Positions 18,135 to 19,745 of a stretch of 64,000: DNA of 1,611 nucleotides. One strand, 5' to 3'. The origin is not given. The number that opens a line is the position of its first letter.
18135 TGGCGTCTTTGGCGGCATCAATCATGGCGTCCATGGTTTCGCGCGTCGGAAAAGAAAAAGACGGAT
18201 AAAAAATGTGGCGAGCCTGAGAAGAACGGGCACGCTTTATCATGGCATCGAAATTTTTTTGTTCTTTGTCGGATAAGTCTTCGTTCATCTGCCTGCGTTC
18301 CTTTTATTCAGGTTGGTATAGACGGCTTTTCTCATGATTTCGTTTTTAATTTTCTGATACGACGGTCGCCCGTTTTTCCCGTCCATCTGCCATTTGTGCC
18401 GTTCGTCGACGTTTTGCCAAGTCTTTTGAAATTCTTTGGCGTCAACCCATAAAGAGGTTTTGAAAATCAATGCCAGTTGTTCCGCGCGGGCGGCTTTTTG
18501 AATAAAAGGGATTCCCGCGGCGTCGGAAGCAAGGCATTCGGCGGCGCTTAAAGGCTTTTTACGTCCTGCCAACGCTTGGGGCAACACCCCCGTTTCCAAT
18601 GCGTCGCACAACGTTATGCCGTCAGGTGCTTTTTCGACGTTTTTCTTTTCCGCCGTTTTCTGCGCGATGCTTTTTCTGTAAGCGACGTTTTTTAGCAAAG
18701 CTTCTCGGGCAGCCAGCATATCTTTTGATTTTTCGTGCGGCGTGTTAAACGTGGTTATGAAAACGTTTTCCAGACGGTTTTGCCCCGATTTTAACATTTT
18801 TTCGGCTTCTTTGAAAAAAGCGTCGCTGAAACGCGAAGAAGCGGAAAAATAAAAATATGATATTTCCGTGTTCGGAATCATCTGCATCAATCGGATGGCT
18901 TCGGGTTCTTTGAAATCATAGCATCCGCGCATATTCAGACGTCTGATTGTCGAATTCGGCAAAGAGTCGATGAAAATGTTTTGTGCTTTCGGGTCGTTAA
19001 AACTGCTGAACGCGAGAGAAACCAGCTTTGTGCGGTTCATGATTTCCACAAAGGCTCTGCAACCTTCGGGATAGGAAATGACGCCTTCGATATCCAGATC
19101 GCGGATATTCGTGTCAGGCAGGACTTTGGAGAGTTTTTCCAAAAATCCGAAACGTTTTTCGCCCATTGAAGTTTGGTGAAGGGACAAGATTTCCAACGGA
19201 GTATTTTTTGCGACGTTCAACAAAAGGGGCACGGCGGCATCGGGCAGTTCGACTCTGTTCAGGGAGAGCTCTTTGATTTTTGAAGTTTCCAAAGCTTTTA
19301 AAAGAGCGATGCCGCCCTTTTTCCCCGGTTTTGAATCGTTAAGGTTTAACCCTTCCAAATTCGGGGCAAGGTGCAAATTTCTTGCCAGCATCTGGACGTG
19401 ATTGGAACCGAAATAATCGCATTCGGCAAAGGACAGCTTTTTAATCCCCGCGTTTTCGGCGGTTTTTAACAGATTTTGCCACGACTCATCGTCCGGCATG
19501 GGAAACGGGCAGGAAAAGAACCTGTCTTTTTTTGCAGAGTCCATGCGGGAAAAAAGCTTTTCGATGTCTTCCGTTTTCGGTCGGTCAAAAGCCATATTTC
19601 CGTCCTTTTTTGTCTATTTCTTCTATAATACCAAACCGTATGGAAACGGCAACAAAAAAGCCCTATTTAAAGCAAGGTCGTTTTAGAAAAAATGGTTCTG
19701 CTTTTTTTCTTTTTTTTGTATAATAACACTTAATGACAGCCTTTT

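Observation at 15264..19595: Translationally coupled operon of three diverged RNI-type LRR paralogs plus a META-domain lipoprotein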

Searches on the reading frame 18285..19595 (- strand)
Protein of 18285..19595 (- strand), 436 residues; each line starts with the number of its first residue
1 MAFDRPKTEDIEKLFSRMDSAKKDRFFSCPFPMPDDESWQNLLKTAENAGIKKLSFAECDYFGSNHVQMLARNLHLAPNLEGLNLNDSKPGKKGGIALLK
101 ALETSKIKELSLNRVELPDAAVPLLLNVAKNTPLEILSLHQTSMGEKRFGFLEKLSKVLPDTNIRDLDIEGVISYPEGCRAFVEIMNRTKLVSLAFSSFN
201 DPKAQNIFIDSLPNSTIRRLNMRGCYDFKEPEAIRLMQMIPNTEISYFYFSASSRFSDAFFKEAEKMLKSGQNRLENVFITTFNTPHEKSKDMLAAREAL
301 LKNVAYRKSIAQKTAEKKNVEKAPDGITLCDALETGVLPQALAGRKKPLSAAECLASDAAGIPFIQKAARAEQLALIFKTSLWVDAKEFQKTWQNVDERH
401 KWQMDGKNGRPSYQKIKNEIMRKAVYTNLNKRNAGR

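Call 3: search_protein_families(library=pfam, proteins=[window:18285-19595:-], max_evalue=1)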
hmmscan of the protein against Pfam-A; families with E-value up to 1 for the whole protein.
window:18285-19595:- (436 aa): 2 families
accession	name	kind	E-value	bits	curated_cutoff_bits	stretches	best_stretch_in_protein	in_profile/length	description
PF09066.15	B2-adapt-app_C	-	0.02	15.3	22.6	1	384-428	6-52/112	Beta2-adaptin appendage, C-terminal sub-domain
PF09704.15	Cas_Cas5d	-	0.079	13.3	23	1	284-381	84-171/217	CRISPR-associated protein (Cas_Cas5)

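Call 4: search_protein_families(library=ncbifam, proteins=[window:18285-19595:-], max_evalue=1)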
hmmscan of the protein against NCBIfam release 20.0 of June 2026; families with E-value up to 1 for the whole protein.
window:18285-19595:- (436 aa): 1 family
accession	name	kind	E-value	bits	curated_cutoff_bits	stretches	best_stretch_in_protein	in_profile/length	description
NF038076.1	fam_STM4015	hypoth_equivalog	0.01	14.9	275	1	74-161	173-259/290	STM4015 family protein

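Call 9: find_homologous_proteins(query=A1, max_evalue=0.001)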
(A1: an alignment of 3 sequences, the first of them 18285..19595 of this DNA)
Query A1 (3 sequences) (436 aa, profile of the alignment): 8 proteins with E <= 0.001 among 8000 candidates.
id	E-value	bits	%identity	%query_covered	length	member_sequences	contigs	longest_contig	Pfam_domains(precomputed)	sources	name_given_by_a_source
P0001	1.3e-211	722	99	100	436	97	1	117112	-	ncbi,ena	-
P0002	8.9e-202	689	29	97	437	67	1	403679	PF13516.13,PF00560.40,PF27087.1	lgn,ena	-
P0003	1.6e-140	487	59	99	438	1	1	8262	-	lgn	-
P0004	2.4e-123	431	49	98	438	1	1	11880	-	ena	-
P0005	3.6e-120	420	48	98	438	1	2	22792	-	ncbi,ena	-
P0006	6.3e-118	413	48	96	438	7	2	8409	-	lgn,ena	-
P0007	1.3e-12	66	22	25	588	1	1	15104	PF13516.13,PF00560.40,PF27087.1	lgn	-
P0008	6.7e-4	37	23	31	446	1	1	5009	PF13516.13,PF00560.40,PF12799.14,PF13855.13,PF27087.1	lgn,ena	-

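Call 12: find_related_loci(query=A1, collection=genome_contigs, flank=10000)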
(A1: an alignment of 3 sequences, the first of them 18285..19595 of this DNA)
Query A1 (436 aa) in genome_contigs; peptide patterns used: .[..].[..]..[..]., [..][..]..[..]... (x = any residue, [..] = any of these).
357 stretches matched a pattern; 2 encode a relative of the query (tblastn E <= 1e-3); 2 distinct loci.
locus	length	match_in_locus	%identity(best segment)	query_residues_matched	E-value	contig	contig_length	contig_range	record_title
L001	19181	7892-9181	48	9-436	5e-130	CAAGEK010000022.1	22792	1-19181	MAG TPA_asm: Alphaproteobacteria bacterium, isolate HGM16795, WGS project CAAGEK010000000 data, contig: SRS476163_71_k11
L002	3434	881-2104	32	17-425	2e-46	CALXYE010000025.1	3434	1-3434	MAG: uncultured Alphaproteobacteria bacterium isolate E04__bin108 genome assembly, contig: E04__k127_8802031, whole geno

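Call 19: search_protein_families(library=pfam, proteins=[L001:6355-7707:-, L001:5623-6180:-, L001:3968-5545:-, L001:1994-3907:+, L001:12942-13883:+, L001:13877-15004:+, L001:14946-16763:+, L001:16844-17539:-, L001:17957-18661:+], max_evalue=0.001)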
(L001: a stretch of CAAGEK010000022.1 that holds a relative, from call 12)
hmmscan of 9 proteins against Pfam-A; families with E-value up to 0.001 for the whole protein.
L001:6355-7707:- (450 aa): 1 family
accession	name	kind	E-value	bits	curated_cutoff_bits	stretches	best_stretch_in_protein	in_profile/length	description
PF07787.17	TMEM43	-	5.7e-61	206.5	23.3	1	111-365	1-250/250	Transmembrane protein 43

L001:5623-6180:- (185 aa): 3 families
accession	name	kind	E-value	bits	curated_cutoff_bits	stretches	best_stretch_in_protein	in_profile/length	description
PF12464.13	Mac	-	2.2e-19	69.9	22.1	1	7-57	2-53/53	Maltose acetyltransferase hexapeptide capping motif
PF00132.30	Hexapep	-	3.5e-15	55.4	27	1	130-164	2-36/36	Bacterial transferase hexapeptide (six repeats)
PF14602.12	Hexapep_2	-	1.7e-09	37.7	27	1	129-164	1-34/34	Hexapeptide repeat of succinyl-transferase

L001:3968-5545:- (525 aa): 0 families

L001:1994-3907:+ (637 aa): 6 families
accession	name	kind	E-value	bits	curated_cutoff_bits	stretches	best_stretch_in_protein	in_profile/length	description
PF13292.11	DXP_synthase_N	-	8.9e-87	291.3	21.2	2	51-242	1-192/274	1-deoxy-D-xylulose-5-phosphate synthase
PF02779.29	Transket_pyr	-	7.2e-21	75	27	1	333-484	11-168/174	Transketolase, pyrimidine binding domain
PF02780.25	Transketolase_C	-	4.7e-16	59.3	25.9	1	510-618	4-115/124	Transketolase, C-terminal domain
PF00456.26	Transketolase_N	-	1.2e-07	31.5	22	1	76-307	10-259/334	Transketolase, thiamine diphosphate binding domain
PF00676.26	E1_dh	-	9.8e-07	28.5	22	1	157-226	96-166/300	Dehydrogenase E1 component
PF02775.26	TPP_enzyme_C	-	7.2e-05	23.1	21.9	1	159-287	26-150/151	Thiamine pyrophosphate enzyme, C-terminal TPP binding domain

L001:12942-13883:+ (313 aa): 3 families
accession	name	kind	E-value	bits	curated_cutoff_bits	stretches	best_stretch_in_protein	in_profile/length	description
PF13361.12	UvrD_C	-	4.9e-06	26.6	25.6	0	242-286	296-345/350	UvrD-like helicase C-terminal domain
PF13538.12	UvrD_C_2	-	0.00021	21.5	27.4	1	241-286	10-51/52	UvrD-like helicase C-terminal domain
PF01443.25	Viral_helicase1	-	0.00045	20.5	21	0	58-125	52-125/228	Viral superfamily 1 RNA helicase core domain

L001:13877-15004:+ (375 aa): 0 families

L001:14946-16763:+ (605 aa): 14 families
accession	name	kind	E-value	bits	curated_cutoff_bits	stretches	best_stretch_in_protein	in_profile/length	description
PF00005.33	ABC_tran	-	6.3e-57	192.5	25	2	69-240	1-137/137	ABC transporter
PF13304.12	AAA_21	-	6.2e-16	59.8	27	0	211-272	237-304/304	AAA domain, putative AbiEii toxin, Type IV TA system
PF12848.13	ABC_tran_Xtn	-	1.3e-15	57.7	25.9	1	279-350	1-74/85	ABC transporter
PF13555.12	AAA_29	-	1.8e-06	28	27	0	388-415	12-39/61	P-loop containing region of AAA domain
PF02463.25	SMC_N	-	3.2e-06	27.2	40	0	179-273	135-204/220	RecF/RecN/SMC N terminal domain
PF13191.12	AAA_16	-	4.1e-05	24.6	32.6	0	399-531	25-151/167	AAA ATPase domain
PF13476.12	AAA_23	-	5.6e-05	24.3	27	0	388-419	10-40/201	AAA domain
PF00931.28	NB-ARC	-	9e-05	22.3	23.5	0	398-420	19-40/248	NB-ARC domain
PF05783.17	DLIC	-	0.00013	21.4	19.7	0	394-427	21-54/471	Dynein light intermediate chain (DLIC)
PF13401.12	AAA_22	-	0.00019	22.2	27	0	399-519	6-92/130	AAA domain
PF25199.1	nSTAND_NTPase5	-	0.00039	20.7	34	0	399-416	42-59/145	Novel STAND NTPase 5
PF13521.12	AAA_28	-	0.00046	20.9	27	0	82-114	2-30/164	AAA domain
PF13238.12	AAA_18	-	0.0005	21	29.4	0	82-140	1-62/128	AAA domain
PF00004.35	AAA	-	0.0006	20.7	21.2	0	403-445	3-44/131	ATPase family associated with various cellular activities (AAA)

L001:16844-17539:- (231 aa): 2 families
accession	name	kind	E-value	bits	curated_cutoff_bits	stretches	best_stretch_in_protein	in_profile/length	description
PF13561.12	adh_short_C2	-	1.3e-27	97.4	27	2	101-221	118-236/236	Enoyl-(Acyl carrier protein) reductase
PF00106.31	adh_short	-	1.4e-09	38.2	26.6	1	3-88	46-141/195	short chain dehydrogenase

L001:17957-18661:+ (234 aa): 0 families

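Call 22: find_encoding_contigs(protein=P0003, flank=10000, max_places=3)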
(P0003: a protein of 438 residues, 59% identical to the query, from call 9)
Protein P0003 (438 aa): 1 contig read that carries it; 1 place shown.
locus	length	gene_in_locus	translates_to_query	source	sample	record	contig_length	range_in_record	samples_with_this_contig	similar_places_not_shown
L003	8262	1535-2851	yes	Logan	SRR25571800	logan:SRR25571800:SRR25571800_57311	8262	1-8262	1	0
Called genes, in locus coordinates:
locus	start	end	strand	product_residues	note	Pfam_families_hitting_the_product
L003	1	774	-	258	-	?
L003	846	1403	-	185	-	PF12464:Mac, PF00132:Hexapep, PF14602:Hexapep_2 (weak)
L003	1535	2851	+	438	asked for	-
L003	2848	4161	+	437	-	PF27087:LRR_TMOD-LMOD (faint), PF00560:LRR_1 (faint), PF12799:LRR_4 (faint), PF13516:LRR_6 (faint)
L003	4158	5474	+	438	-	-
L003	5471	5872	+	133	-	PF03724:META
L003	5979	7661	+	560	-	PF00005:ABC_tran, PF00931:NB-ARC (faint), PF02463:SMC_N (faint), PF13191:AAA_16 (faint), PF13401:AAA_22 (faint), PF13555:AAA_29 (faint), PF12848:ABC_tran_Xtn, PF00005:ABC_tran, +2 more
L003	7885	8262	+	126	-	?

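Call 23: find_encoding_contigs(protein=P0004, flank=10000, max_places=3)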
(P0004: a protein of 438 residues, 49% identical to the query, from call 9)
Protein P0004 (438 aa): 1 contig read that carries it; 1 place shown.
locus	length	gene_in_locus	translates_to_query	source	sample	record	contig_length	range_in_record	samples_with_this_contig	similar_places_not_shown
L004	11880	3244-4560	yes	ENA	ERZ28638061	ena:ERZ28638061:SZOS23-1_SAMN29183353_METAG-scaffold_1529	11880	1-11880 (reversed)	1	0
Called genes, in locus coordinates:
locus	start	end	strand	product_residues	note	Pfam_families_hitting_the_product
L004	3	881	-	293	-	?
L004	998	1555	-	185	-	PF12464:Mac, PF25087:GMPPB_C (faint), PF00132:Hexapep, PF14602:Hexapep_2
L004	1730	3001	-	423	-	PF07787:TMEM43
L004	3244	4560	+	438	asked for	-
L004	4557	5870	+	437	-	PF27087:LRR_TMOD-LMOD (faint), PF13516:LRR_6 (faint)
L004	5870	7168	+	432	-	-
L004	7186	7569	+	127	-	PF03724:META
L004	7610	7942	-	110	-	PF12844:HTH_19 (faint), PF13560:HTH_31 (weak), PF01381:HTH_3, PF13443:HTH_26 (weak)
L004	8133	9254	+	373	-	PF00270:DEAD (weak), PF04851:ResIII, PF01443:Viral_helicase1 (faint), PF09848:SLFN-g3_helicase, PF13401:AAA_22 (weak), PF13361:UvrD_C (faint), PF13538:UvrD_C_2 (weak)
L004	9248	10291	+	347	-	-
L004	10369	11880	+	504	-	?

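Call 25: find_encoding_contigs(protein=P0006, flank=10000, max_places=3)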
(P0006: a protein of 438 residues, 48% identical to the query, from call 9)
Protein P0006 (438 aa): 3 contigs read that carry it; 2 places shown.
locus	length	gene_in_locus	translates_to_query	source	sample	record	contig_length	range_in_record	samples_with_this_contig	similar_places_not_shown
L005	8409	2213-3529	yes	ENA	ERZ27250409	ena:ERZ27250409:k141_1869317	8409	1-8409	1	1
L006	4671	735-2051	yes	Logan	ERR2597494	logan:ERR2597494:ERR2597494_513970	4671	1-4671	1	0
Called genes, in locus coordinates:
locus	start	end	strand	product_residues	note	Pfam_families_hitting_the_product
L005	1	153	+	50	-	?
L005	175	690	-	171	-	-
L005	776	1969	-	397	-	PF07787:TMEM43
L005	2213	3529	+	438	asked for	-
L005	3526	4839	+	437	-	PF27087:LRR_TMOD-LMOD (faint), PF13516:LRR_6 (faint)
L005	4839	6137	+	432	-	-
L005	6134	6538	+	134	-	PF03724:META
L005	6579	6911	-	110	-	PF01381:HTH_3, PF13443:HTH_26 (weak)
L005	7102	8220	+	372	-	PF00270:DEAD (weak), PF04851:ResIII, PF01443:Viral_helicase1 (faint), PF09848:SLFN-g3_helicase, PF13401:AAA_22 (faint), PF13361:UvrD_C (faint), PF13538:UvrD_C_2 (weak)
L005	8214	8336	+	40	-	-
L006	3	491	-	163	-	?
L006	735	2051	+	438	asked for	-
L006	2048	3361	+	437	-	PF27087:LRR_TMOD-LMOD (faint), PF13516:LRR_6 (faint)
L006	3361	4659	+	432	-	-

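Call 37: predict_structure(alignment_id=A4)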
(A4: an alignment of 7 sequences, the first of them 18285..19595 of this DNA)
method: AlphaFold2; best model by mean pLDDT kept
length: 436 residues; sequences in the alignment: 7
mean_pLDDT: 89.4   pTM: 0.81
mean pLDDT of the five models: 89.4, 89.2, 89.1, 86.3, 86.3
residues with pLDDT >= 90: 275; 70-90: 141; 50-70: 17; < 50: 3
segments of 3 or more residues with pLDDT < 50: none
pLDDT, mean of each block of 10 residues (from residue 1): 67 89 87 90 94 89 90 94 93 92 93 90 92 95 74 91 94 82 90 83 88 92 78 93 94 89 95 90 87 95 93 92 90 95 91 93 94 94 91 93 88 92 83 56
secondary structure, 60 per line:
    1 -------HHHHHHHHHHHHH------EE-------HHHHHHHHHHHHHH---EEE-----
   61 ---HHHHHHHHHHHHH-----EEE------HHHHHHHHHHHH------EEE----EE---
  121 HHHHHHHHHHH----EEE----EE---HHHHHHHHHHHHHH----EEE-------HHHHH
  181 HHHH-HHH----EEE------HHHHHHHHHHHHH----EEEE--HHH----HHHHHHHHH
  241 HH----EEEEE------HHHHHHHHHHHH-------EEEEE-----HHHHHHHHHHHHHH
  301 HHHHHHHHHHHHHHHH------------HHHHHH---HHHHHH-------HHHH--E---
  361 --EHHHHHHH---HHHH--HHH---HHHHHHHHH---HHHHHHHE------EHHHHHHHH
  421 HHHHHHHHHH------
elements in order: H8-20 H36-49 E53-55 H64-76 E82-84 H91-102 E109-111 H121-131 E136-138 H148-161 E166-168 H176-184 E193-195 H202-214 E219-222 H232-242 E247-251 H258-269 E277-281 H287-316 H329-334 H338-343 H351-354 H364-370 H374-377 H386-394 H398-404 H413-430
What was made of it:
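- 18285..19595 (-): Gene A, 436 aa: N-terminal cap, nine RNI-type LRR turns (about aa 50-285, nt 18741-19448), long helix (aa 287-316) and C-terminal domain. AlphaFold model with pLDDT 89.4 and pTM 0.81 (call 37).
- On RI-like LRR proteins (Pfam LRR_6 / ribonuclease-inhibitor type): The AlphaFold model of A has nine strand/helix turns (call 37).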

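Call 47: fold_search(model_id=the predicted structure, library=pdb)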
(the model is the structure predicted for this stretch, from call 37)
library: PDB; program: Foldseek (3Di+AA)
matches with E <= 10: 1226; with E <= 0.001: 119
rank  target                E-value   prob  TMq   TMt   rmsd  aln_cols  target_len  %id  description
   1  9xrl_H                5.8e-09  1.00  0.41  0.27   6.3       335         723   15  Structure of mouse cytoplasmic lattice (CPL) repeating unit (released 2026-03-18)
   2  9ln6_A                7.7e-09  1.00  0.44  0.23   7.1       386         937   15  Structure of human NLRP14-UHRF1 complex (released 2026-03-18)
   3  8ej4_A                9.1e-09  1.00  0.53  0.29   4.5       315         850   16  Cryo-EM structure of the active NLRP3 inflammasome disk (released 2022-12-14)
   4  4per_A                3.5e-08  1.00  0.50  0.48   4.4       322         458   17  Structure of Gallus gallus ribonuclease inhibitor complexed with Gallus gallus ribonuclease I (released 2014-06-25)
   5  4peq_D                3.9e-08  1.00  0.52  0.50   5.0       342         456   14  Structure of bovine ribonuclease inhibitor complexed with bovine ribonuclease I (released 2014-06-25)
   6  8j07_5                4.1e-08  1.00  0.41  0.55   6.3       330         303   14  96nm repeat of human respiratory doublet microtubule and associated axonemal complexes (released 2023-07-26)
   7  2bex_B                5.8e-08  1.00  0.46  0.44   6.5       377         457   15  Crystal structure of Placental Ribonuclease Inhibitor in complex with Human Eosinophil Derived Neurotoxin at 2A resolu (released 2005-03-17)
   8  7wbt_A                6.5e-08  1.00  0.53  0.27   3.2       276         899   15  Crystal structure of bovine NLRP9 (released 2022-04-06)
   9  9xrl_AK               7.6e-08  1.00  0.50  0.25   5.0       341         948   16  Structure of mouse cytoplasmic lattice (CPL) repeating unit (released 2026-03-18)
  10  9xrl_2                8.1e-08  1.00  0.53  0.26   4.6       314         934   13  Structure of mouse cytoplasmic lattice (CPL) repeating unit (released 2026-03-18)
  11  9w2m_E                8.1e-08  1.00  0.47  0.24   5.4       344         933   15  Cryo-EM structure of the Cytoplasmic lattice(CPL) from mouse oocyte (released 2026-02-25)
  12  1a4y_A                8.5e-08  1.00  0.53  0.51   3.3       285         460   18  RIBONUCLEASE INHIBITOR-ANGIOGENIN COMPLEX (released 1998-10-14)
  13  2bex_A                8.5e-08  1.00  0.51  0.49   7.1       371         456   14  Crystal structure of Placental Ribonuclease Inhibitor in complex with Human Eosinophil Derived Neurotoxin at 2A resolu (released 2005-03-17)
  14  9xrl_0                1.2e-07  1.00  0.52  0.26   4.7       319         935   13  Structure of mouse cytoplasmic lattice (CPL) repeating unit (released 2026-03-18)
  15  9fqr_Qx               1.3e-07  1.00  0.49  0.52   6.4       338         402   16  96-nm repeat of axonemal doublet microtubules from bovine sperm (released 2025-03-26)
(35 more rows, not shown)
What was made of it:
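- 18285..19595 (-): Foldseek matches to NLRP and ribonuclease inhibitor at E 6e-9 (call 47).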

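Call 49: search_protein_families(library=padloc, proteins=[window:18285-19595:-], max_evalue=0.01)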
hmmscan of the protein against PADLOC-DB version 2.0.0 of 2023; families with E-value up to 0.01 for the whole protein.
window:18285-19595:- (436 aa): 0 families

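Call 95: search_solved_structures(query=window:18285-19595:-, max_evalue=0.01)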
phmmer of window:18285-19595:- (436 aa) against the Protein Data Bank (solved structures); distinct sequences matched with E-value up to 0.01: 2.
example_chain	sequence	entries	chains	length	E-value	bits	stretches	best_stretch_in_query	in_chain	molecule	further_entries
5xtb_H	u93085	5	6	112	0.0035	19.5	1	280-355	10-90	NADH dehydrogenase [ubiquinone] 1 alpha subcomplex subunit 5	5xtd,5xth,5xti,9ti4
9cwt_H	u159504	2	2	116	0.0037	19.5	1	280-355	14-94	NADH dehydrogenase [ubiquinone] 1 alpha subcomplex subunit 5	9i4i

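Call 99: search_protein_families(library=phrogs, proteins=[window:18285-19595:-], max_evalue=0.01)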
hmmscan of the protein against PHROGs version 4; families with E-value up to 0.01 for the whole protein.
window:18285-19595:- (436 aa): 0 families

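Call 100: find_encoding_contigs(protein=window:18285-19595:-, flank=6000, max_places=5)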
Protein window:18285-19595:- (436 aa): 13 contigs read that carry it; 5 places shown.
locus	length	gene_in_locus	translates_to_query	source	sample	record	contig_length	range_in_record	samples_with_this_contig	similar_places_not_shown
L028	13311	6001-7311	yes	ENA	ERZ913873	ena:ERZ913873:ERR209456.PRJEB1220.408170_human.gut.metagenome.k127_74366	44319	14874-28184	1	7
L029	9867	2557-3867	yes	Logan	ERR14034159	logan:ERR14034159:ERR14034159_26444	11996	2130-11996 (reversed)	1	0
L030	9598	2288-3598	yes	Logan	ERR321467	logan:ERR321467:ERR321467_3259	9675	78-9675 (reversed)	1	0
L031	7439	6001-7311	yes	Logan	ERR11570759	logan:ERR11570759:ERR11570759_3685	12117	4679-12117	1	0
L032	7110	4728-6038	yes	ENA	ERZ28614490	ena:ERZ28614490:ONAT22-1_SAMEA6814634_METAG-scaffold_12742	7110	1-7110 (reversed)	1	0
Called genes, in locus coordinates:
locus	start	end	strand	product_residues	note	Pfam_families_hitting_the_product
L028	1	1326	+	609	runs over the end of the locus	PF01807:Zn_ribbon_DnaG, PF08275:DNAG_N, PF01751:Toprim, PF13155:Toprim_2, PF13662:Toprim_4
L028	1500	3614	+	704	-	PF03979:Sigma70_r1_1, PF00140:Sigma70_r1_2, PF04546:Sigma70_ner, PF04542:Sigma70_r2, PF04539:Sigma70_r3, PF04545:Sigma70_r4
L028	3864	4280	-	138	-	PF00576:Transthyretin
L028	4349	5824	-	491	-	-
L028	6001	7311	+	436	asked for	-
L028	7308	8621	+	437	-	PF27087:LRR_TMOD-LMOD (faint), PF00560:LRR_1 (faint), PF13516:LRR_6 (faint)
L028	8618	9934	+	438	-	-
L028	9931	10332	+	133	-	PF03724:META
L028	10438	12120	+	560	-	PF00005:ABC_tran, PF02463:SMC_N (faint), PF13555:AAA_29 (faint), PF13304:AAA_21 (faint), PF12848:ABC_tran_Xtn, PF00005:ABC_tran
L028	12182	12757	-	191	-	PF02525:Flavodoxin_2 (weak), PF03358:FMN_red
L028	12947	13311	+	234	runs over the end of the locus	-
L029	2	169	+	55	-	?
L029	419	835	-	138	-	PF00576:Transthyretin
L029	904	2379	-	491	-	-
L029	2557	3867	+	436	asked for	-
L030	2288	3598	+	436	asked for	-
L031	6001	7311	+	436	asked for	-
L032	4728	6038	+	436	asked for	-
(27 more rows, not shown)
